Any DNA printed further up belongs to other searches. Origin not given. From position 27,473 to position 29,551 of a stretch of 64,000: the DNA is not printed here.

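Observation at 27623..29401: Single-polypeptide DNA methyltransferase fused to an Mrr-like (PD-(D/E)xK) restriction-nuclease domain, divergent from the ATPase–PIN pair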

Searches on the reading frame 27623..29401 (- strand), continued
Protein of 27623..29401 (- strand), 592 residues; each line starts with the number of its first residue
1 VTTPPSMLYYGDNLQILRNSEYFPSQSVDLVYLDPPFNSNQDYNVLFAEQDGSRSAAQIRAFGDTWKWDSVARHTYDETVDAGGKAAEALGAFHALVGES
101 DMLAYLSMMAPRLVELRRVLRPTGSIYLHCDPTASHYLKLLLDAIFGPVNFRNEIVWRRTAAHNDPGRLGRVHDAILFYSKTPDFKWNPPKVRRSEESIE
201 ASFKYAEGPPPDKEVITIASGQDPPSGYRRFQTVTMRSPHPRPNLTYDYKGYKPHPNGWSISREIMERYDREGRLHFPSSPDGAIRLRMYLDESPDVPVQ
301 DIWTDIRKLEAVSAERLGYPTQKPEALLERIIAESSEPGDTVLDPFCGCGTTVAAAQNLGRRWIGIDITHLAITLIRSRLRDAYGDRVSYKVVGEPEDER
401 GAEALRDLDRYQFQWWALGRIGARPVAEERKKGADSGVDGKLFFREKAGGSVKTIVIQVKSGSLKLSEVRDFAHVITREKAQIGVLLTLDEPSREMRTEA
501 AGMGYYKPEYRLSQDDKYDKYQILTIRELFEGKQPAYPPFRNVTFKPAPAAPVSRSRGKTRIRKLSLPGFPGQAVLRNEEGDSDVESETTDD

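Call 55: search_dna_similar(query=window:27623-29401:-, collection=phages, mode=protein, max_rows=15)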
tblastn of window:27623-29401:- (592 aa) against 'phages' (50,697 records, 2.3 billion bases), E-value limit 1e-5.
Records with a match: 716; places in all: 719; records where one place covers at least 80% of the query: 28.
Best place of each record, by identity: <60% 716.
By first word of the organism name: Mycobacterium 119; Escherichia 90; Campylobacter 61; Gordonia 51; Brucella 41; Burkholderia 28; Vibrio 24; Streptomyces 22; Synechococcus 21; Lactococcus 20; and 70 more.
By host as written in the record: - 91; Mycobacterium smegmatis mc2 155 64; Gordonia terrae 3612 38; Escherichia coli 34; Campylobacter jejuni 26; Burkholderia sp. 19; Synechococcus sp. 18; Mycobacterium smegmatis mc#155 17; and 208 more.
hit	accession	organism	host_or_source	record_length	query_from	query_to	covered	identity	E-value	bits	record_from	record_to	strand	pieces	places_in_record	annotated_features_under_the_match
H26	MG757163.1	Streptomyces phage OzzyJ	Streptomyces lividans JI1326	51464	8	538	90%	46.6%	3e-139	452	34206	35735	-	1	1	DNA methylase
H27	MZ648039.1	Streptomyces phage RedBear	Streptomyces lividans JI 1326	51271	8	538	90%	46.5%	3e-138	449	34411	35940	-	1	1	49: methyltransferase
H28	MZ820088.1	Streptomyces phage Katalie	Streptomyces lividans JI 1326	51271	8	538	90%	46.5%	3e-138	449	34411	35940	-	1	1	48: methyltransferase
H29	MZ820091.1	Streptomyces phage South40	Streptomyces lividans JI 1326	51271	8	538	90%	46.5%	3e-138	449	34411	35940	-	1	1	48: methyltransferase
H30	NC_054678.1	Streptomyces phage Yasdnil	Streptomyces griseus ATCC 10137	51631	8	538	90%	46.0%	6e-137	446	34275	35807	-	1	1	48: DNA methyltransferase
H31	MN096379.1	Streptomyces phage Yasdnil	Streptomyces griseus ATCC 10137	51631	8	538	90%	46.0%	6e-137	446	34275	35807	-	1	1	48: DNA methylase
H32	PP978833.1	Streptomyces phage Emaanora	Streptomyces lividans JI 1326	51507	8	538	90%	45.8%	8e-137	445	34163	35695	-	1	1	51: DNA methyltransferase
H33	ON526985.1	Streptomyces phage Ejemplo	Streptomyces griseus ATCC 10137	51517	8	538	90%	44.4%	1e-134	439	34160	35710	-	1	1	47: DNA methyltransferase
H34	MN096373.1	Streptomyces phage TuanPN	Streptomyces griseus ATCC 10137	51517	8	538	90%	44.4%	1e-134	439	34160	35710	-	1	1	47: DNA methylase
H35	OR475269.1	Streptomyces phage BarryBee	Streptomyces lividans JI 1326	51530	8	538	90%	44.4%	2e-134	438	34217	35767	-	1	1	51: DNA methyltransferase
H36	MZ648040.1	Streptomyces phage Triste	Streptomyces lividans JI 1326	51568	8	538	90%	44.4%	2e-134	438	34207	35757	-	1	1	49: DNA methylase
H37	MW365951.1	Streptomyces phage Hippo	Streptomyces lividans JI 1326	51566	8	538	90%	44.2%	2e-121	401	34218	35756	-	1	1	48: methyltransferase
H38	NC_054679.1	Streptomyces phage Werner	Streptomyces lividans JI 1326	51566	8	538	90%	44.2%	2e-121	401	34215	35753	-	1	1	48: DNA methyltransferase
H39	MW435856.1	Streptomyces phage Werner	Streptomyces lividans JI 1326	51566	8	538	90%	44.2%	2e-121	401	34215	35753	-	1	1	48: methyltransferase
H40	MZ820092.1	Streptomyces phage SarahRose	Streptomyces lividans JI 1326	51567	8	538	90%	43.5%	3e-120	397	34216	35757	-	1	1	48: DNA methylase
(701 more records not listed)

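Call 56: find_encoding_contigs(protein=P0004, flank=8000, max_places=2)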
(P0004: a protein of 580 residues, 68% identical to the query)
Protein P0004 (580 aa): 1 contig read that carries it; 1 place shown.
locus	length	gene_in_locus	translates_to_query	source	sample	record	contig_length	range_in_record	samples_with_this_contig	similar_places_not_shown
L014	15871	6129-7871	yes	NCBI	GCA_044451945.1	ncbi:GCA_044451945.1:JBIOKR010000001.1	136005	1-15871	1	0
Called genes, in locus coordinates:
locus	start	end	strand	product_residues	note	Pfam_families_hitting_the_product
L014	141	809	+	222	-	PF02163:Peptidase_M50 (faint)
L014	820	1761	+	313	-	PF00753:Lactamase_B, PF23023:Anti-Pycsar_Apyc1 (faint)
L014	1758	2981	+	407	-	PF07690:MFS_1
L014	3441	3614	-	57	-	-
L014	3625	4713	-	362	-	PF01972:SDH_protease (weak)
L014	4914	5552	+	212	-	-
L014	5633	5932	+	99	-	-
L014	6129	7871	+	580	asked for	PF01555:N6_N4_Mtase, PF04471:Mrr_cat (weak), PF22722:NA-iREase1 (weak)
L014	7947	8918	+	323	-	-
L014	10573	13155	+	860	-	PF09250:Prim-Pol, PF08708:PriCT_1 (weak)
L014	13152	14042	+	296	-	PF01555:N6_N4_Mtase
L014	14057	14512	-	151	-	-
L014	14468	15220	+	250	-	PF00239:Resolvase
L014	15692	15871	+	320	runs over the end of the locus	PF00589:Phage_integrase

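Call 57: find_encoding_contigs(protein=P0018, flank=8000, max_places=2)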
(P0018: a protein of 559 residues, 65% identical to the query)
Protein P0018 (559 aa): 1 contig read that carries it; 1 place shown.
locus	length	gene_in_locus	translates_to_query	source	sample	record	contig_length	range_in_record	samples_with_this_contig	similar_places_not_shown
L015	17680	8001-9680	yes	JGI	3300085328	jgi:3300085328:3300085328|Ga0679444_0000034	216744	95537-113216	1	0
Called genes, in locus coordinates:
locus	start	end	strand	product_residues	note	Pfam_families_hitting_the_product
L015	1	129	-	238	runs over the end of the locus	PF04967:HTH_10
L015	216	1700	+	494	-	PF20695:UbiD_N, PF01977:UbiD, PF20696:UbiD_C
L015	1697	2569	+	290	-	PF01040:UbiA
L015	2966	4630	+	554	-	PF17884:DUF5591, PF14810:TGT_C2 (weak), PF01472:PUA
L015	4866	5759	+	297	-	-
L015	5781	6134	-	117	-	PF09509:Hypoth_Ymh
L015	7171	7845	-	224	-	-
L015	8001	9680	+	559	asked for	PF01555:N6_N4_Mtase, PF04471:Mrr_cat (weak), PF22722:NA-iREase1 (weak)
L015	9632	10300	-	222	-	-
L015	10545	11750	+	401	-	PF01867:Cas_Cas1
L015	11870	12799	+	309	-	-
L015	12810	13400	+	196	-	PF00096:zf-C2H2 (faint), PF13894:zf-C2H2_4 (faint)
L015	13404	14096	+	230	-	-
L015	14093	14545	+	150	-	-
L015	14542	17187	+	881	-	-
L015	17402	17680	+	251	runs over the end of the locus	-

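Call 59: search_protein_families(library=phrogs, proteins=[window:27623-29401:-], max_evalue=0.01)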
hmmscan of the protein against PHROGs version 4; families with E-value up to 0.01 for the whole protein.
window:27623-29401:- (592 aa): 13 families
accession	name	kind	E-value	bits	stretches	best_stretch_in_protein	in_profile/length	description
phrog_67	-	other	7.9e-64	218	1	4-540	122-469/743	DNA methyltransferase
phrog_3008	-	other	7.4e-19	69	1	319-389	150-220/244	DNA methyltransferase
phrog_498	-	other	1.2e-16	61.4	1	315-401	355-441/633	DNA methyltransferase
phrog_6952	-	other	2.6e-14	54.5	1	286-368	85-163/181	DNA methyltransferase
phrog_18293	-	other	7.5e-10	39.8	1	315-370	42-97/119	methyltransferase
phrog_23148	-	unknown function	2.4e-09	38.4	1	319-384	85-150/165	-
phrog_18146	-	other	1.4e-06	28.5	1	319-378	49-109/452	DNA methyltransferase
phrog_23085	-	unknown function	1.5e-06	28.9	1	315-381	40-106/138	-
phrog_6025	-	other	3.5e-05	24.5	0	5-40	11-43/192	DNA methyltransferase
phrog_16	-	DNA, RNA and nucleotide metabolism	7.1e-05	22.2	1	327-367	856-896/986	DNA helicase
phrog_12517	-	unknown function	0.00049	20.4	1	337-382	104-149/316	-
phrog_8769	-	other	0.00063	20.5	1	337-368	10-41/71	methyltransferase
phrog_26713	-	other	0.0078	17.1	0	8-44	8-47/74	methyltransferase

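Call 63: get_annotated_region(hit=H26, flank=5000)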
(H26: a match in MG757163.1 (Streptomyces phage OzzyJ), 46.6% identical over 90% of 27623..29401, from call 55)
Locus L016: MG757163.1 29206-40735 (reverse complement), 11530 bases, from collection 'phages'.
description: Streptomyces phage OzzyJ, complete genome.
organism: Streptomyces phage OzzyJ (NCBI taxid 2079428)
taxonomy: Viruses; Duplodnaviria; Heunggongvirae; Uroviricota; Caudoviricetes; Arquatrovirinae; Likavirus
host: Streptomyces lividans JI1326; source: soil; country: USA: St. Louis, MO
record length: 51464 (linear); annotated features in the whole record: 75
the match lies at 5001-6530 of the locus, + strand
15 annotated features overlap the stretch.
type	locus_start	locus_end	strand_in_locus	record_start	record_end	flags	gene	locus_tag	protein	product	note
CDS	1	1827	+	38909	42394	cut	-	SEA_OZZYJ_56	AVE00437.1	DnaE-like DNA polymerase III alpha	DnaE DNA polymerase III (alpha)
CDS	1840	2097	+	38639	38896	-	-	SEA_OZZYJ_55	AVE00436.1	hypothetical protein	-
CDS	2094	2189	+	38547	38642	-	-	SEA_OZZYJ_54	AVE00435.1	hypothetical protein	-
CDS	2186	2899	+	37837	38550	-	-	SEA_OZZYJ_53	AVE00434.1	ThyX-like thymidylate synthase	ThyX thymidylate synthase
CDS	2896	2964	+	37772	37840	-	-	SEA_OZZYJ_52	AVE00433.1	hypothetical protein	-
CDS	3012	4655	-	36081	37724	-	-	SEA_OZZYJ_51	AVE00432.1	serine integrase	integrase, (S-int)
CDS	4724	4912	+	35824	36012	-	-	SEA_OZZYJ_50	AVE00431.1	hypothetical protein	-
CDS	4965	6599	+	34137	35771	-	-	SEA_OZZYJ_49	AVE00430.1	DNA methylase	methyltransferase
CDS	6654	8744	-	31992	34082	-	-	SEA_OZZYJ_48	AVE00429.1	ribonucleotide reductase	-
CDS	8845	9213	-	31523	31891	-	-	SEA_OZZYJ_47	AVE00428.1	hypothetical protein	-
CDS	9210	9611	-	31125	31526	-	-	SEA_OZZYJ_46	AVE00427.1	DNA binding protein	helix-turn-helix DNA binding domain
CDS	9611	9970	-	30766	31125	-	-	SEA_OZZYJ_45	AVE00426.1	hypothetical protein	-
CDS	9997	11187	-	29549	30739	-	-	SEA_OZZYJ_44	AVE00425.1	MRE11 double-strand break endo/exonuclease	phosphoesterase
CDS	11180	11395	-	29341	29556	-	-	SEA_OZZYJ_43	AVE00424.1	hypothetical protein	-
CDS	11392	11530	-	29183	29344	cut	-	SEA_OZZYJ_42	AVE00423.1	hypothetical protein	-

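Call 67: find_related_loci(query=A1, collection=genome_contigs, flank=6000)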
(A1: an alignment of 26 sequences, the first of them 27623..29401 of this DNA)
Query A1 (592 aa) in genome_contigs; peptide patterns used: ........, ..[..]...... (x = any residue, [..] = any of these).
600 stretches matched a pattern (row limit reached: there are more); 596 encode a relative of the query (tblastn E <= 1e-3); the best 80 are kept; 80 distinct loci.
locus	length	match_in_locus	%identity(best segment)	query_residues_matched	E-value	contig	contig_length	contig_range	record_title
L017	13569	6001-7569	54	1-539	0e+0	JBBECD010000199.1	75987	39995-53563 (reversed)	MAG: Planctomycetaceae bacterium isolate LejiaF_58_20 Lejia_F_547_length_75987_cov_12, whole genome shotgun sequence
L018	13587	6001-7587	54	6-551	0e+0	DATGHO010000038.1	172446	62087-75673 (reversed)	MAG TPA_asm: Candidatus Acidiferrales bacterium isolate SMAG_U9783 k141_1045620, whole genome shotgun sequence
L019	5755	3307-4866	53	8-549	0e+0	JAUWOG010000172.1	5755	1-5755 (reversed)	MAG: Armatimonadota bacterium isolate CSMAG_2444 CSMAG_2444_k141_133569_length_5755_cov_4.9558, whole genome shotgun seq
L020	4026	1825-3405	53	5-551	0e+0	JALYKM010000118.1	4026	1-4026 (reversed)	MAG: Gemmatimonadota bacterium isolate AFD bin13 SD1484-86_k127_446817, whole genome shotgun sequence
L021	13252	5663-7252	52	6-549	1e-180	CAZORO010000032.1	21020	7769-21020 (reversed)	MAG TPA_asm: uncultured bacterium isolate SRP278314_co2_16 genome assembly, contig: NODE_3382_length_21020_cov_4.864632,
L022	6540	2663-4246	53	4-551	2e-180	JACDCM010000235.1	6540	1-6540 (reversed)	MAG: Gemmatimonadaceae bacterium isolate MGR_bin308 SD2897_NODE_3460_length_6540_cov_1.301887, whole genome shotgun sequ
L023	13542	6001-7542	51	6-549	5e-179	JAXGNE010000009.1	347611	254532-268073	MAG: Anaerolineaceae bacterium isolate AnMBR.bin249 bin249_9, whole genome shotgun sequence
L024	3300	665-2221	52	4-551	0e+0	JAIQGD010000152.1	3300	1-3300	MAG: Terriglobia bacterium isolate SRVP_35 SRVP18_trench_1_45cm_scaffold_4898, whole genome shotgun sequence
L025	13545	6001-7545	53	8-538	7e-178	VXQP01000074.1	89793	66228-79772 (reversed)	MAG: Chloroflexi bacterium isolate SB0664_bin_11 NODE_245_length_89793_cov_21.346776, whole genome shotgun sequence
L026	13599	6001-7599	51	1-549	6e-178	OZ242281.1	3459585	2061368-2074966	MAG: Dehalococcoidia bacterium isolate 5b41c312-3693-4c79-a24d-842b6111755b genome assembly, chromosome: 1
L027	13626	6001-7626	51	1-568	5e-176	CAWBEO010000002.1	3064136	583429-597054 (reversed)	MAG: uncultured Acidobacteriaceae bacterium isolate MFD01223.bin.1.4 genome assembly, contig: contig_1625, whole genome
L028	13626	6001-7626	50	1-567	4e-176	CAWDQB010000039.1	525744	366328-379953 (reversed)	MAG: uncultured Acidobacteriaceae bacterium isolate MFD04780.bin.2.87 genome assembly, contig: contig_25975, whole genom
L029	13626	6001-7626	51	1-573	7e-176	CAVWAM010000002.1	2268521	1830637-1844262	MAG: uncultured Acidobacteriaceae bacterium isolate MFD03726.bin.1.19 genome assembly, contig: contig_25176, whole genom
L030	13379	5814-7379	52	8-549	8e-176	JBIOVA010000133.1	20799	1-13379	MAG: Lacipirellulaceae bacterium isolate MAG120 k127_2869110, whole genome shotgun sequence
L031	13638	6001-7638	53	8-551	9e-176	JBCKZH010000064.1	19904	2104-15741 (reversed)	Vicinamibacterales bacterium isolate SLM_MC1B_68-P02 Node_64_length_19904_cov_75.778094, whole genome shotgun sequence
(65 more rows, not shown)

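Call 74: fold_search(model_id=the predicted structure, library=pdb)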
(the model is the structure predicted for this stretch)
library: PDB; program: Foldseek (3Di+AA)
matches with E <= 10: 1065; with E <= 0.001: 46
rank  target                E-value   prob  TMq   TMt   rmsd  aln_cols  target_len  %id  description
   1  4zcf_A                1.1e-20  1.00  0.41  0.39  16.6       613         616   17  Structural basis of asymmetric DNA methylation and ATP-triggered long-range diffusion by EcoP15I (released 2015-07-29)
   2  4zcf_B                1.2e-19  1.00  0.36  0.35  16.3       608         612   15  Structural basis of asymmetric DNA methylation and ATP-triggered long-range diffusion by EcoP15I (released 2015-07-29)
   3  6k0w_A                3.5e-17  1.00  0.34  0.37  18.9       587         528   16  DNA methyltransferase in complex with sinefungin (released 2019-12-11)
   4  6k0w_B                6.7e-16  1.00  0.35  0.41  18.1       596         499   16  DNA methyltransferase in complex with sinefungin (released 2019-12-11)
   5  8urk_A                2.0e-13  1.00  0.33  0.72   7.0       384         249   18  Crystal structure of DNA N6-Adenine Methyltransferase M.BceJIV from Burkholderia cenocepacia in complex with duplex DN (released 2024-09-11)
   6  1nw8                  2.2e-13  1.00  0.32  0.66   9.2       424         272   19  Structure of L72P mutant beta class N6-adenine DNA methyltransferase RsrI (released 2003-07-29)
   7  6k0w_C                2.2e-13  1.00  0.30  0.40  21.5       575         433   14  DNA methyltransferase in complex with sinefungin (released 2019-12-11)
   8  8urk_D                4.4e-13  1.00  0.32  0.71   6.9       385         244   18  Crystal structure of DNA N6-Adenine Methyltransferase M.BceJIV from Burkholderia cenocepacia in complex with duplex DN (released 2024-09-11)
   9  9c3u_A                5.8e-13  1.00  0.33  0.73   6.9       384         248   18  Crystal structure of DNA N6-Adenine Methyltransferase M.BceJIV from Burkholderia cenocepacia in complex with duplex DN (released 2024-09-11)
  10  1nw6                  5.8e-13  1.00  0.32  0.65   8.4       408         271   19  Structure of the beta class N6-adenine DNA methyltransferase RsrI bound to sinefungin (released 2003-07-29)
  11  6pbd_A                7.3e-13  1.00  0.30  0.50  17.9       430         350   18  DNA N6-Adenine Methyltransferase CcrM In Complex with Double-Stranded DNA Oligonucleotide Containing Its Recognition S (released 2019-10-23)
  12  6pbd_B                8.2e-13  1.00  0.31  0.53   8.4       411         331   18  DNA N6-Adenine Methyltransferase CcrM In Complex with Double-Stranded DNA Oligonucleotide Containing Its Recognition S (released 2019-10-23)
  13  9c3s_A                1.2e-12  1.00  0.33  0.73   6.5       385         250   18  Crystal structure of DNA N6-Adenine Methyltransferase M.BceJIV from Burkholderia cenocepacia in complex with duplex DN (released 2024-09-11)
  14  6k0w_D                1.6e-12  1.00  0.34  0.45   6.7       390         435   18  DNA methyltransferase in complex with sinefungin (released 2019-12-11)
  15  1eg2                  1.8e-12  1.00  0.33  0.67   8.4       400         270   20  CRYSTAL STRUCTURE OF RHODOBACTER SPHEROIDES (N6 ADENOSINE) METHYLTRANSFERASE (M.RSRI) (released 2000-10-18)
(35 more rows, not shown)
